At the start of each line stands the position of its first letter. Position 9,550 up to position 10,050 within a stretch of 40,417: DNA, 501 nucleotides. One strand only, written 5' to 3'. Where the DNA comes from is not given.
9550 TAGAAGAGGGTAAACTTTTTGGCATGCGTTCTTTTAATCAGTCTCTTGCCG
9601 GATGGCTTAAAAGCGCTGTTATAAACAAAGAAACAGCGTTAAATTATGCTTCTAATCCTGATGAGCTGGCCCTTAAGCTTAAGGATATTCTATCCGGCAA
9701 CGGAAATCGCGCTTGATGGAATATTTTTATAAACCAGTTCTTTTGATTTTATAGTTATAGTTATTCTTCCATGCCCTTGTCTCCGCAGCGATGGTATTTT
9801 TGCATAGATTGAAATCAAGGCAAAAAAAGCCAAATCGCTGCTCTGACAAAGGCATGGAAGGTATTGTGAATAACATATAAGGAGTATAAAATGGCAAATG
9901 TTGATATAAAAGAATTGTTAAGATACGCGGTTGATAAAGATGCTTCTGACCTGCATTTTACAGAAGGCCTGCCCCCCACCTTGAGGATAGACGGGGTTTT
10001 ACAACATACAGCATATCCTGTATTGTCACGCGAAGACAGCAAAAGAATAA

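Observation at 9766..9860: Dispersed ~100-nt structured repeat family with a conserved core and covarying outer stem (copy A defines the family)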

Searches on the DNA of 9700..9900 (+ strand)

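Call 13: search_rna_families(source=window, start=9700, end=9900, threshold=evalue, max_evalue=10)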
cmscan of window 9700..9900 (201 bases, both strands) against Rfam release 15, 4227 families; matches with E-value up to 10: 26.
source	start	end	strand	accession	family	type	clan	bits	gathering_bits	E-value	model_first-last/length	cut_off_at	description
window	9751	9873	+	RF03237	MIR6425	Gene; miRNA;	-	31.6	142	2.7e-05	1-125/125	no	MIR6425 microRNA precursor family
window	9763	9871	-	RF04134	MIR7504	Gene; miRNA;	-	27.6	83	0.0036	1-124/124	no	MIR7504 microRNA precursor family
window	9765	9860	+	RF03654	MIR4239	Gene; miRNA;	-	27.4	100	0.00065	1-120/120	no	MIR4239 microRNA precursor family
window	9762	9865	+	RF04134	MIR7504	Gene; miRNA;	-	26.4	83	0.0074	1-124/124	no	MIR7504 microRNA precursor family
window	9721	9878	+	RF03922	MIR2119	Gene; miRNA;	-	24.3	73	0.3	1-188/188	no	MIR2119 microRNA precursor family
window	9766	9861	-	RF03654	MIR4239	Gene; miRNA;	-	23.9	100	0.0059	1-120/120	no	MIR4239 microRNA precursor family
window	9766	9860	+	RF03872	MIR6426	Gene; miRNA;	-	21.7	96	0.037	1-84/84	no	MIR6426 microRNA precursor family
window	9750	9879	-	RF04099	MIR837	Gene; miRNA;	-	20.6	117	0.062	1-122/122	no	MIR837 microRNA precursor family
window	9753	9871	+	RF01005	MIR530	Gene; miRNA;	-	19.6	85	0.13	1-172/172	no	MIR530 microRNA precursor family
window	9765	9861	-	RF01005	MIR530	Gene; miRNA;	-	19.3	85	0.15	14-161/172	no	MIR530 microRNA precursor family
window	9766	9860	-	RF03983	MIR5284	Gene; miRNA;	-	17.4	93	0.36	1-111/111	no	MIR5284 microRNA precursor family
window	9769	9859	+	RF04138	mir-9243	Gene; miRNA;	-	17.4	83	0.56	1-86/86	no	mir-9243 microRNA precursor family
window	9798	9894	+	RF01871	MALAT1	Gene; lncRNA;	-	17.4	70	4.2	1-95/95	no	Metastasis associated lung adenocarcinoma transcript 1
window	9777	9849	+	RF04239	mir-4679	Gene; miRNA;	-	16.4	88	1.3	1-75/75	no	mir-4679 microRNA precursor family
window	9765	9861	-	RF03237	MIR6425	Gene; miRNA;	-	16.3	142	0.62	1-125/125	no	MIR6425 microRNA precursor family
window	9766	9860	-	RF02901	AaHKsRNA41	Gene; sRNA;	-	11.6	97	1.7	9-94/187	no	Aggregatibacter sRNA 41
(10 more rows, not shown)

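Call 25: build_rna_model(alignment_id=A2)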
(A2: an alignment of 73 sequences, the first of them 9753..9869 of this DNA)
Model R1 built from alignment A2 (73 sequences, 127 columns); structure: RNAalifold consensus.
model positions 119; base pairs 33; branch points 0; effective number of sequences 1.91; information 0.59 bits per position. Calibrated on 0.2 Mb of random sequence (short: E-values are rough).
structure used (alignment columns):
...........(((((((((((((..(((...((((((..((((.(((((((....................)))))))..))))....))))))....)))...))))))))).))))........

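Call 26: search_with_rna_model(model_id=R1, source=window, max_evalue=10, filters=off)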
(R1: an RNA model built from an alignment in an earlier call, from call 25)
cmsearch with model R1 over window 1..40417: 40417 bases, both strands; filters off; matches with E-value up to 10: 26.
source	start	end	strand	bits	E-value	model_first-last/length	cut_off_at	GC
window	17049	17166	+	121.5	1.8e-28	1-119/119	no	0.35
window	22649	22767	+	120.9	2.4e-28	1-119/119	no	0.42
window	9753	9869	+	113.4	2e-26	1-119/119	no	0.41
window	17053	17170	-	59.4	1.3e-12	1-119/119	no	0.36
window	9757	9873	-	53.9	3.3e-11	1-119/119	no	0.4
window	22653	22771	-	53.3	4.8e-11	1-119/119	no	0.42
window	29788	29883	+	34.1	3.8e-06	1-119/119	no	0.38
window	29795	29884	-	31.4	1.9e-05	1-119/119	no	0.39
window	27117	27186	+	17.7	0.062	1-119/119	no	0.41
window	27121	27190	-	17.2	0.084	1-119/119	no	0.43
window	20729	20786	+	13.8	0.62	1-119/119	no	0.24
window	18165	18235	-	12.1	1.7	1-119/119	no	0.34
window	39903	40007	+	12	1.8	1-119/119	no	0.32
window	16669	16747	+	11.7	2.1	1-119/119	no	0.25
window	32570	32666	-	11.3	2.6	1-119/119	no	0.28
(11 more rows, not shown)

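Call 27: search_with_rna_model(model_id=R1, sources=[L060, L061, L062, L063, L064, L065, L066, L067, L068, L069, L070, L071, L072, L073, L074, L075, L076, L077, L078, L079, L080, L081, L082, L083, L084, L085, L086, L087, L088, L089, L090, L091, L092, L093, L094, L095, L096, L097, L098, L099, L100, L101, L102, L103, L104, L105, L106, L107, L108, L109, L110, L111, L112, L113, L114, L115, L116, L117, L118, L119, L120, L121, L122, L123, L124, L125, L126, L127, L128, L129, L130, L131, L132, L133, L134, L135, L001], max_evalue=0.01)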
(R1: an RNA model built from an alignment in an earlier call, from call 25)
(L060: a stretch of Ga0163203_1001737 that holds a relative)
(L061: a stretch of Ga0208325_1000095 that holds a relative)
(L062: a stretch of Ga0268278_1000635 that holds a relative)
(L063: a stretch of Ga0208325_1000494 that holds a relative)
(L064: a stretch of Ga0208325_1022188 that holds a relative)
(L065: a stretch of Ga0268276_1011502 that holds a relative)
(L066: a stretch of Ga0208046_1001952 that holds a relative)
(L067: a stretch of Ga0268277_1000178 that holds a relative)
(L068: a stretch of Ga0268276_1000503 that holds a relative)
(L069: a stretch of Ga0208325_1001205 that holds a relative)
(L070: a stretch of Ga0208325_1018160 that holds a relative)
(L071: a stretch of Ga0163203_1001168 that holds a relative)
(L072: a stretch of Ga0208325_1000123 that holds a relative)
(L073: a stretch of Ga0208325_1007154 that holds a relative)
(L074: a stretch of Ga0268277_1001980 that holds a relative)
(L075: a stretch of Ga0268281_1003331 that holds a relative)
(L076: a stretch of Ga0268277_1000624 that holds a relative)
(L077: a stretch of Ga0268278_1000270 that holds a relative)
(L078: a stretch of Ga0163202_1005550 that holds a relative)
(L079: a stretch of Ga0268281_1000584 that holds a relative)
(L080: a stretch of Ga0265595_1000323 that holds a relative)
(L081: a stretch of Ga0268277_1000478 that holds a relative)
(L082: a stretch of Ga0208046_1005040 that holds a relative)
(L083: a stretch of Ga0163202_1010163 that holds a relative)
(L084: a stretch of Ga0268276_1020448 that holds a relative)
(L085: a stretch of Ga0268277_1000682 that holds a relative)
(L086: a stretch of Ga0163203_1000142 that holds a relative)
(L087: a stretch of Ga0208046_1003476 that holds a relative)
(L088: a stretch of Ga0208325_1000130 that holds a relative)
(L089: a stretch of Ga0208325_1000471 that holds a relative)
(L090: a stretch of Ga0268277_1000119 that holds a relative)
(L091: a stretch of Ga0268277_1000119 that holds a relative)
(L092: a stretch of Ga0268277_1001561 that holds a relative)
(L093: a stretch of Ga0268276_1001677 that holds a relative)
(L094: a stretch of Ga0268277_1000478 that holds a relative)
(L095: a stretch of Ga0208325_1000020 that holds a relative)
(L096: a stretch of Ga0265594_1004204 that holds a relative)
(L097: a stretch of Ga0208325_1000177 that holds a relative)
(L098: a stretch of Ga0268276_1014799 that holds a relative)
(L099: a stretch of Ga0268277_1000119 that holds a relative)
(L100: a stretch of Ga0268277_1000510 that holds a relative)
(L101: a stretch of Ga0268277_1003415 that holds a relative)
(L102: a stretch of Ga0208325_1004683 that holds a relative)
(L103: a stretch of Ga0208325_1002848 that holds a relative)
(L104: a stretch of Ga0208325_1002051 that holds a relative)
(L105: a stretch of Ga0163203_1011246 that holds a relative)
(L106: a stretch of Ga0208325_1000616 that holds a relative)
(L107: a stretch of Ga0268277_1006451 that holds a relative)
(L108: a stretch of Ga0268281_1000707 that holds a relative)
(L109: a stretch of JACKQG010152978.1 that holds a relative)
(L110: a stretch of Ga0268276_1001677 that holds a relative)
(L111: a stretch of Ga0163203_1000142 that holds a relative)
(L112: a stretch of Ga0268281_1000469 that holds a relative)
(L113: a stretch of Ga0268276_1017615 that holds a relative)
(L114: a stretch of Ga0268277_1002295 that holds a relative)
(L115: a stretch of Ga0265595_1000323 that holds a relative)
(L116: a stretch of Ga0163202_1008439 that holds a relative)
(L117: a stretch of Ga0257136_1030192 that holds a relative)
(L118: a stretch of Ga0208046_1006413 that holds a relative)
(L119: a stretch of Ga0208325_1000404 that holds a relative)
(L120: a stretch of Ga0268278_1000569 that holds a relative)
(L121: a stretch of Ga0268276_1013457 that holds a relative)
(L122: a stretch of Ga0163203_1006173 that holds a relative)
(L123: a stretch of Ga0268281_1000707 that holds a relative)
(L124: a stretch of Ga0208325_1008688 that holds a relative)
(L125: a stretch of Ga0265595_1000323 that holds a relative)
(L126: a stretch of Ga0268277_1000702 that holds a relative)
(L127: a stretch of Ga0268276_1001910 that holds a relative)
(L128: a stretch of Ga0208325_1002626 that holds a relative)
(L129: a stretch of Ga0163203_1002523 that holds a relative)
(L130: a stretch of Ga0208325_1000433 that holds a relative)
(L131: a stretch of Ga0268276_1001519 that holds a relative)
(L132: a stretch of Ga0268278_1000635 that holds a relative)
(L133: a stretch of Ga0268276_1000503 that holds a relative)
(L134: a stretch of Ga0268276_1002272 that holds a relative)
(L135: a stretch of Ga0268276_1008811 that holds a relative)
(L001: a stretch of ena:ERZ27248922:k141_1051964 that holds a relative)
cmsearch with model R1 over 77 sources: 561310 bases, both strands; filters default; matches with E-value up to 0.01: 203.
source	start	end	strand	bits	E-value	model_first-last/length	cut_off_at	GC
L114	3723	3842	-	130.3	1.4e-29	1-119/119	no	0.37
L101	2021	2139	+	129.5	2.1e-29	1-119/119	no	0.41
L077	9234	9352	-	129.2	2.5e-29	1-119/119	no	0.39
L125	29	147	+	129.2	2.5e-29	1-119/119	no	0.39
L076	660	779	-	128.2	4.7e-29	1-119/119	no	0.37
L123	9758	9877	+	128.1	4.8e-29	1-119/119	no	0.38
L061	7833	7951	+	127.3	7.9e-29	1-119/119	no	0.42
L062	10487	10605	-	127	9.5e-29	1-119/119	no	0.4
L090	6840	6958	+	127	9.5e-29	1-119/119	no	0.4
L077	303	421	-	126.2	1.5e-28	1-119/119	no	0.38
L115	287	405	+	126.2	1.5e-28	1-119/119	no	0.38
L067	474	593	-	126.1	1.6e-28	1-119/119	no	0.38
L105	1153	1271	+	125.6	2.1e-28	1-119/119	no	0.4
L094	1410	1528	+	125.5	2.3e-28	1-119/119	no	0.39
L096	8482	8600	+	125.5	2.3e-28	1-119/119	no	0.39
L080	4097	4214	+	125.4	2.4e-28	1-119/119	no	0.33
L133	12406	12523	+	125.4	2.4e-28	1-119/119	no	0.33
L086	3300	3419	+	124.8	3.4e-28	1-119/119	no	0.34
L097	8603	8721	+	124.8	3.5e-28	1-119/119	no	0.39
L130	5773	5891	+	123.6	7e-28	1-119/119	no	0.37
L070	786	904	+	123.4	7.7e-28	1-119/119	no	0.39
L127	8101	8219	+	123.4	8.1e-28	1-119/119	no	0.41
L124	998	1116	+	122.8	1.1e-27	1-119/119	no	0.42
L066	3952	4071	+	122.6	1.3e-27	1-119/119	no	0.38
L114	1640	1758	-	122.3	1.5e-27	1-119/119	no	0.37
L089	6417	6534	+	121.6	2.3e-27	1-119/119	no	0.38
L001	17159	17276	+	121.5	2.4e-27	1-119/119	no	0.35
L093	279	396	-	121.3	2.7e-27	1-119/119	no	0.36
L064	111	229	-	120.4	4.5e-27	1-119/119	no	0.37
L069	3467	3586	+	119.8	6.5e-27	1-119/119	no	0.4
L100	3535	3654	+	119.6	7.5e-27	1-119/119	no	0.42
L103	4057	4175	-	119.5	7.9e-27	1-119/119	no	0.43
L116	1735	1852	+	119.4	8.5e-27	1-119/119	no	0.33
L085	12833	12950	-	119.2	9.5e-27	1-119/119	no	0.35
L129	4912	5031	-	118.8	1.2e-26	1-119/119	no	0.43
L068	5767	5886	-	118.7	1.2e-26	1-119/119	no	0.42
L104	2109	2226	+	118.6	1.3e-26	1-119/119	no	0.43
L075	5869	5986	-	118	1.9e-26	1-119/119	no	0.43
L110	2024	2141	-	118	1.9e-26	1-119/119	no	0.43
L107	3184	3301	-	117.6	2.4e-26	1-119/119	no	0.32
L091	1921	2038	+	117.6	2.5e-26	1-119/119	no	0.33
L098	3457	3574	+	117.5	2.5e-26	1-119/119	no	0.43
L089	4019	4136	-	117.5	2.5e-26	1-119/119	no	0.39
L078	1965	2082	+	117.5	2.6e-26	1-119/119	no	0.34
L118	311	428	-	117.5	2.6e-26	1-119/119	no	0.34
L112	1916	2033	+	117.1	3.3e-26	1-119/119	no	0.35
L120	1653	1770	+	117.1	3.3e-26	1-119/119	no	0.35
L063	6267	6385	-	117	3.4e-26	1-119/119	no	0.34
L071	6843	6961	+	117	3.4e-26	1-119/119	no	0.34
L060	3529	3646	-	116.9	3.6e-26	1-119/119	no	0.41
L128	3344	3461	+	116.9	3.6e-26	1-119/119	no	0.41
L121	2303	2420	+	116.8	3.7e-26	1-119/119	no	0.33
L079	9636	9755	-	116.7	4.1e-26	1-119/119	no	0.41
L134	8078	8197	+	116.7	4.1e-26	1-119/119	no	0.41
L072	9441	9559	+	116.6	4.4e-26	1-119/119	no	0.44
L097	13853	13970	+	116.5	4.6e-26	1-119/119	no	0.4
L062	2500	2617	-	116.2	5.6e-26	1-119/119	no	0.43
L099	3196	3313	+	116.2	5.6e-26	1-119/119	no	0.43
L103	752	870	+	115.8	6.7e-26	1-119/119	no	0.45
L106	2030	2149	-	115.1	1e-25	1-119/119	no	0.39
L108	441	561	+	115.1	1.1e-25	1-119/119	no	0.43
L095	603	722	+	114.3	1.7e-25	1-119/119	no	0.36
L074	3421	3537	-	113.9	2.1e-25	1-119/119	no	0.38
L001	9863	9979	+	113.5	2.7e-25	1-119/119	no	0.41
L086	1227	1344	+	113.2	3.2e-25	1-119/119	no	0.43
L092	9575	9693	-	112.1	6.1e-25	1-119/119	no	0.37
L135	5502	5617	-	111.7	7.5e-25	1-119/119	no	0.36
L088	3322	3438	+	111.6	8e-25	1-119/119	no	0.42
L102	2665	2784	-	110.2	1.9e-24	1-119/119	no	0.41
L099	10874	10991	-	109.4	2.9e-24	1-119/119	no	0.44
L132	6589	6706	+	109.4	2.9e-24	1-119/119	no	0.44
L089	5528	5646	+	108.9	4e-24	1-119/119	no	0.28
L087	852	970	-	108.8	4.3e-24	1-119/119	no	0.42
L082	92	209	-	108.7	4.6e-24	1-119/119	no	0.4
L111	4275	4391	-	108.5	5.1e-24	1-119/119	no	0.36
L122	2095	2214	-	107.9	7.2e-24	1-119/119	no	0.42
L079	5467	5585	-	107.8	7.8e-24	1-119/119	no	0.42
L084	1738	1859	+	106.1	2.1e-23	1-119/119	no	0.43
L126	3111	3228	+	105.9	2.3e-23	1-119/119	no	0.42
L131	625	742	+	105.9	2.3e-23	1-119/119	no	0.42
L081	5102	5220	-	105.4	3.2e-23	1-119/119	no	0.44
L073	303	420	-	103.4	1e-22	1-119/119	no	0.44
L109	1066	1184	+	103.3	1.1e-22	1-119/119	no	0.39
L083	1130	1249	-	103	1.3e-22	1-119/119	no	0.44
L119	3391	3510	+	103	1.3e-22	1-119/119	no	0.44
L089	6624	6743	-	102.8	1.5e-22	1-119/119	no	0.37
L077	4871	4987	+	98.9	1.4e-21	1-119/119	no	0.33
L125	4394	4510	-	98.9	1.4e-21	1-119/119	no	0.33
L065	4429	4545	+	98.5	1.8e-21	1-119/119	no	0.44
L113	1591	1710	+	98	2.5e-21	1-119/119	no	0.4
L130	8440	8555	-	97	4.4e-21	1-119/119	no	0.39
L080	779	897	+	92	8.6e-20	1-119/119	no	0.43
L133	9088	9206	+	92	8.6e-20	1-119/119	no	0.43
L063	6123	6238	+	91.8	9.7e-20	1-119/119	no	0.41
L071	6990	7105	-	91.8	9.7e-20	1-119/119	no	0.41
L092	9431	9546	+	91.2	1.4e-19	1-119/119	no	0.41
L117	1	89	-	89.8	3.1e-19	1-89/119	3'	0.38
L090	3534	3737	+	77.9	3.4e-16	1-119/119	no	0.47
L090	1532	1735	+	74.3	2.8e-15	1-119/119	no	0.44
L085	4113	4231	-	71.9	1.2e-14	1-119/119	no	0.37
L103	756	874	-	71.1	1.9e-14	1-119/119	no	0.45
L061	7837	7955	-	68.7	7.5e-14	1-119/119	no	0.42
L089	6421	6538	-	63.3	1.8e-12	1-119/119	no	0.39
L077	299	417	+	62.5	2.9e-12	1-119/119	no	0.38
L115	291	409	-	62.5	2.9e-12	1-119/119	no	0.38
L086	3304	3423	-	62.1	3.8e-12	1-119/119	no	0.34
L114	3719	3838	+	62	3.9e-12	1-119/119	no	0.37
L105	1157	1275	-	61.5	5.3e-12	1-119/119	no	0.41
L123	9762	9881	-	61.3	6.1e-12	1-119/119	no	0.37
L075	5865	5982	+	60.8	7.9e-12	1-119/119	no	0.43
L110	2020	2137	+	60.8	7.9e-12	1-119/119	no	0.43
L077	9230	9348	+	60.4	9.9e-12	1-119/119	no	0.39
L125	33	151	-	60.4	9.9e-12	1-119/119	no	0.39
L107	3180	3297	+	60.1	1.2e-11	1-119/119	no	0.32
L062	10483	10601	+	60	1.3e-11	1-119/119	no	0.4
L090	6844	6962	-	60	1.3e-11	1-119/119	no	0.4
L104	2113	2230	-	60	1.3e-11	1-119/119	no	0.42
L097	8607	8725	-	59.7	1.5e-11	1-119/119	no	0.39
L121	2307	2424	-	59.5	1.7e-11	1-119/119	no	0.33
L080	4101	4218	-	59.5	1.8e-11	1-119/119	no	0.34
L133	12410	12527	-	59.5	1.8e-11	1-119/119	no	0.34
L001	17163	17280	-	59.4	1.8e-11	1-119/119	no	0.36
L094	1414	1532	-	59.1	2.2e-11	1-119/119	no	0.39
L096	8486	8604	-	59.1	2.2e-11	1-119/119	no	0.39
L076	656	775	+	59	2.3e-11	1-119/119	no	0.37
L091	1925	2042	-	58.8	2.7e-11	1-119/119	no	0.34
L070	790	908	-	58.7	2.7e-11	1-119/119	no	0.37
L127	8105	8223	-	58.7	2.8e-11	1-119/119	no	0.4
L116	1739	1856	-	58.6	2.9e-11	1-119/119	no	0.34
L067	470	589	+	58.6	3e-11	1-119/119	no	0.37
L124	1002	1120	-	58.4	3.2e-11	1-119/119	no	0.4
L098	3461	3578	-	58.2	3.8e-11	1-119/119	no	0.43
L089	6620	6739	+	58.1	3.9e-11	1-119/119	no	0.37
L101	2025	2143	-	57.6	5.3e-11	1-119/119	no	0.42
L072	9445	9563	-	57.2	6.6e-11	1-119/119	no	0.45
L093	275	392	+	57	7.6e-11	1-119/119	no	0.37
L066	3956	4075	-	56.4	1.1e-10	1-119/119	no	0.38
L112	1920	2037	-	56.2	1.2e-10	1-119/119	no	0.36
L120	1657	1774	-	56.2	1.2e-10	1-119/119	no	0.36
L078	1969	2086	-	56.1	1.3e-10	1-119/119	no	0.34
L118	307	424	+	56.1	1.3e-10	1-119/119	no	0.34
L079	5463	5581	+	55.5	1.8e-10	1-119/119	no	0.41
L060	3525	3642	+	55.3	2e-10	1-119/119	no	0.42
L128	3348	3465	-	55.3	2e-10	1-119/119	no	0.42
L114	1636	1754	+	55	2.4e-10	1-119/119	no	0.39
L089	4015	4132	+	54.7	2.9e-10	1-119/119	no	0.37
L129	4908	5027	+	54.6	3e-10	1-119/119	no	0.43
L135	5498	5613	+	54.4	3.4e-10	1-119/119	no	0.35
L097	13857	13974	-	54.2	3.9e-10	1-119/119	no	0.42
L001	9867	9983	-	53.9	4.6e-10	1-119/119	no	0.4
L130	5777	5895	-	53.7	5.2e-10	1-119/119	no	0.39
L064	107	225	+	53.3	6.6e-10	1-119/119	no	0.38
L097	8732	8909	+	53.1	7.4e-10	1-119/119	no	0.4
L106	2026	2145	+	53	8e-10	1-119/119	no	0.4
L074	3417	3533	+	52.7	9.6e-10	1-119/119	no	0.37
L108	445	565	-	52.3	1.2e-09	1-119/119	no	0.41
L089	5532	5650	-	52.1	1.3e-09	1-119/119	no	0.28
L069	3471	3590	-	52.1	1.4e-09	1-119/119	no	0.41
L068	5763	5882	+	51.9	1.5e-09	1-119/119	no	0.41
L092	9571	9689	+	50.2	4.2e-09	1-119/119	no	0.37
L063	6263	6381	+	49.8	5.4e-09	1-119/119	no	0.34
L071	6847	6965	-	49.8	5.4e-09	1-119/119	no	0.34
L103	4053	4171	+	49.7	5.7e-09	1-119/119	no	0.41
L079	9632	9751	+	49.6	5.9e-09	1-119/119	no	0.41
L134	8082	8201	-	49.6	5.9e-09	1-119/119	no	0.41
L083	1126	1245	+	49.3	7e-09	1-119/119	no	0.43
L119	3395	3514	-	49.3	7e-09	1-119/119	no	0.43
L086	1231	1348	-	49.3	7.1e-09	1-119/119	no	0.44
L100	3539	3658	-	49.1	8.1e-09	1-119/119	no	0.43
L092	9435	9550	-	49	8.6e-09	1-119/119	no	0.41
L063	6127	6242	-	48.9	8.8e-09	1-119/119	no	0.41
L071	6986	7101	+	48.9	8.8e-09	1-119/119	no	0.41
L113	1595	1714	-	48.6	1.1e-08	1-119/119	no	0.4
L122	2091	2210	+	48.4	1.2e-08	1-119/119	no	0.43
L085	12829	12946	+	48.3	1.2e-08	1-119/119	no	0.35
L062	2496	2613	+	47.1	2.5e-08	1-119/119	no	0.44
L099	3200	3317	-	47.1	2.5e-08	1-119/119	no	0.44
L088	3326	3442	-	47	2.8e-08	1-119/119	no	0.42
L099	10870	10987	+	46.8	3.1e-08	1-119/119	no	0.43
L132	6593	6710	-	46.8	3.1e-08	1-119/119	no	0.43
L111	4271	4387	+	45.5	6.6e-08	1-119/119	no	0.35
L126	3116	3231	-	45.1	8.2e-08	1-119/119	no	0.44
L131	630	745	-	45.1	8.2e-08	1-119/119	no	0.44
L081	5098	5216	+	44.4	1.2e-07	1-119/119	no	0.43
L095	607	726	-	43.9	1.7e-07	1-119/119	no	0.36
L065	4434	4548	-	43.4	2.3e-07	1-119/119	no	0.44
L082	88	205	+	43.2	2.6e-07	1-119/119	no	0.38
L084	1742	1863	-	42.4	4.1e-07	1-119/119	no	0.42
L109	1070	1188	-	42.1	5e-07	1-119/119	no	0.39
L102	2661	2780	+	41.6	6.5e-07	1-119/119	no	0.4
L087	848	966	+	39.9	1.8e-06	1-119/119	no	0.43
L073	300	415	+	39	3e-06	1-119/119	no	0.46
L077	4875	4991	-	38.9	3.2e-06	1-119/119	no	0.33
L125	4390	4506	+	38.9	3.2e-06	1-119/119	no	0.33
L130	8436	8551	+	38.5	4.2e-06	1-119/119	no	0.4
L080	783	901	-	37.2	8.5e-06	1-119/119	no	0.42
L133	9092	9210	-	37.2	8.5e-06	1-119/119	no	0.42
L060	3422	3487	+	35.4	2.5e-05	1-119/119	no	0.35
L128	3503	3568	-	35.4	2.5e-05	1-119/119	no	0.35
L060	3426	3491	-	32.9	0.00011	1-119/119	no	0.33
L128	3499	3564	+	32.9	0.00011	1-119/119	no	0.33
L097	8736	8913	-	28.5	0.0015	1-119/119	no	0.41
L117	1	85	+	25.3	0.0095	35-119/119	5'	0.4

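Call 52: search_with_rna_model(model_id=R1, sources=[L136, L137, L138, L139, L140, L141, L142], max_evalue=1)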
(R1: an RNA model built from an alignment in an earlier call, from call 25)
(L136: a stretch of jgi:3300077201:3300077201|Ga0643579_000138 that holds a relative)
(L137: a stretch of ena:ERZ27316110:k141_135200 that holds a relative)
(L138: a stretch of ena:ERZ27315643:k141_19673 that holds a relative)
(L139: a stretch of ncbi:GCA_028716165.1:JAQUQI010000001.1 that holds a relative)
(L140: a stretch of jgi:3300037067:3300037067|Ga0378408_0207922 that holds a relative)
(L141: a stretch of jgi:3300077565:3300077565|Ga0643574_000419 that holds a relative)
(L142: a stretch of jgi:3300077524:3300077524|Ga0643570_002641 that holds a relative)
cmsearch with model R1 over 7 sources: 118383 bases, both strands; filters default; matches with E-value up to 1: 0.
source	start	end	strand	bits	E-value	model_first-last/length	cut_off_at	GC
